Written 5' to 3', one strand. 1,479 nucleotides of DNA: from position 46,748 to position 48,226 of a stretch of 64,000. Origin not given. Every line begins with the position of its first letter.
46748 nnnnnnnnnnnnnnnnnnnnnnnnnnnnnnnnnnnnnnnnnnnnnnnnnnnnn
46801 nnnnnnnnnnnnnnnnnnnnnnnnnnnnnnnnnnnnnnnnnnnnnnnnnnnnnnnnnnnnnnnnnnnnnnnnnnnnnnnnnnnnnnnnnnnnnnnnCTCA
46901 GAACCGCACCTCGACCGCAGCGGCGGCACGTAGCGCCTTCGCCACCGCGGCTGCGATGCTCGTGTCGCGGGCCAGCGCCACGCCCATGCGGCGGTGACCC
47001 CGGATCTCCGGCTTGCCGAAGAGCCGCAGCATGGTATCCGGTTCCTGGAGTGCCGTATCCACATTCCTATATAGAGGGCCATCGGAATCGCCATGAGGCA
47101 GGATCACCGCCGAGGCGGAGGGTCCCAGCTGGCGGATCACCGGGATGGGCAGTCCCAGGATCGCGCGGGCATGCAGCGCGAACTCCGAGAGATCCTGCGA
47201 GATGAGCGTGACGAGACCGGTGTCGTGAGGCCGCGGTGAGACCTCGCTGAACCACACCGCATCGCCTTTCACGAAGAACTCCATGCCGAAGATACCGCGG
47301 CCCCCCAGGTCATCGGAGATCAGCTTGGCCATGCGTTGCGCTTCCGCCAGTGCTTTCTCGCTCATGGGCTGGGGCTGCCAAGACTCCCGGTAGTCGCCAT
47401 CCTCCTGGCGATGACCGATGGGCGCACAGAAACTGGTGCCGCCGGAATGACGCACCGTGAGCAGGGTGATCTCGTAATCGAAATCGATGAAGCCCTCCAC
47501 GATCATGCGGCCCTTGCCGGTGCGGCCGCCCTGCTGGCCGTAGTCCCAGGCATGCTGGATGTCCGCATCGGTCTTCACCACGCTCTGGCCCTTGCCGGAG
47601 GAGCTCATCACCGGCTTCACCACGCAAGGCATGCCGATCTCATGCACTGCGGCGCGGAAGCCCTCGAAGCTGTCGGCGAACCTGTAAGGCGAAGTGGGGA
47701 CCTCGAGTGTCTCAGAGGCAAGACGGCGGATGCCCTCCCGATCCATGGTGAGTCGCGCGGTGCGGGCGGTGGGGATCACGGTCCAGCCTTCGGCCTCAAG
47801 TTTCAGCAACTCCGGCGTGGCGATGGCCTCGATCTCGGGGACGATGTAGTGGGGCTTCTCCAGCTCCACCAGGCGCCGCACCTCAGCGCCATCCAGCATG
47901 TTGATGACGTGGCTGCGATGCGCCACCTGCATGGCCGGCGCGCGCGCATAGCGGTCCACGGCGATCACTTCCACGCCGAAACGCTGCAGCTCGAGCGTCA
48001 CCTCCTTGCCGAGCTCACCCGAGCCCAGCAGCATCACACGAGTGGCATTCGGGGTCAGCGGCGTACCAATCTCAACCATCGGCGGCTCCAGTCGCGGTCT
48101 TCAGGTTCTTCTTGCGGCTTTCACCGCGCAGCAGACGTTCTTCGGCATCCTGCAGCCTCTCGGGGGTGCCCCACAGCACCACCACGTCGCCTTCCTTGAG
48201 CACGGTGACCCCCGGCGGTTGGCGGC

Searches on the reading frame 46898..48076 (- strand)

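Call 43: search_protein_families(library=pfam, proteins=[window:46898-48076:-], max_evalue=0.1)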
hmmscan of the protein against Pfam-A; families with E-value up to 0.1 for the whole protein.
window:46898-48076:- (392 aa): 10 families
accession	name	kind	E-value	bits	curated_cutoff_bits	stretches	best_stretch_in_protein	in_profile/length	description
PF02222.28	ATP-grasp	-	1.6e-57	194.5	27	1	122-299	4-179/179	ATP-grasp domain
PF21244.3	PurT_C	-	1.3e-27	95.5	26.7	1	320-388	1-68/68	PurT, C-terminal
PF22660.2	RS_preATP-grasp-like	-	1.8e-08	35.1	27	1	13-106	3-93/98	Ribonucleotide synthetase preATP-grasp domain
PF07478.18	Dala_Dala_lig_C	-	7.1e-06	26.1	24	1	138-283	26-176/204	D-ala D-ala ligase C-terminus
PF02786.22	CPSase_L_D2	-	3.6e-05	23.8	19.8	1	123-203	11-95/211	Carbamoyl-phosphate synthase L chain, ATP binding domain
PF02826.25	2-Hacid_dh_C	-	0.00017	21.4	25.1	1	11-48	36-73/178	D-isomer specific 2-hydroxyacid dehydrogenase, NAD binding domain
PF01071.24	GARS_A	-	0.0047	17.2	27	1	123-208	12-99/194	Phosphoribosylglycinamide synthetase, ATP-grasp (A) domain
PF01370.27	Epimerase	-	0.0069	16.3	20.9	1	18-80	6-70/240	NAD dependent epimerase/dehydratase family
PF02655.19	ATP-grasp_3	-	0.036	14.6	23.2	0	144-284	27-158/160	ATP-grasp domain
PF21360.3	PylC-like_N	-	0.044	14.4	27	1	29-74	19-63/96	PylC-like, N-terminal domain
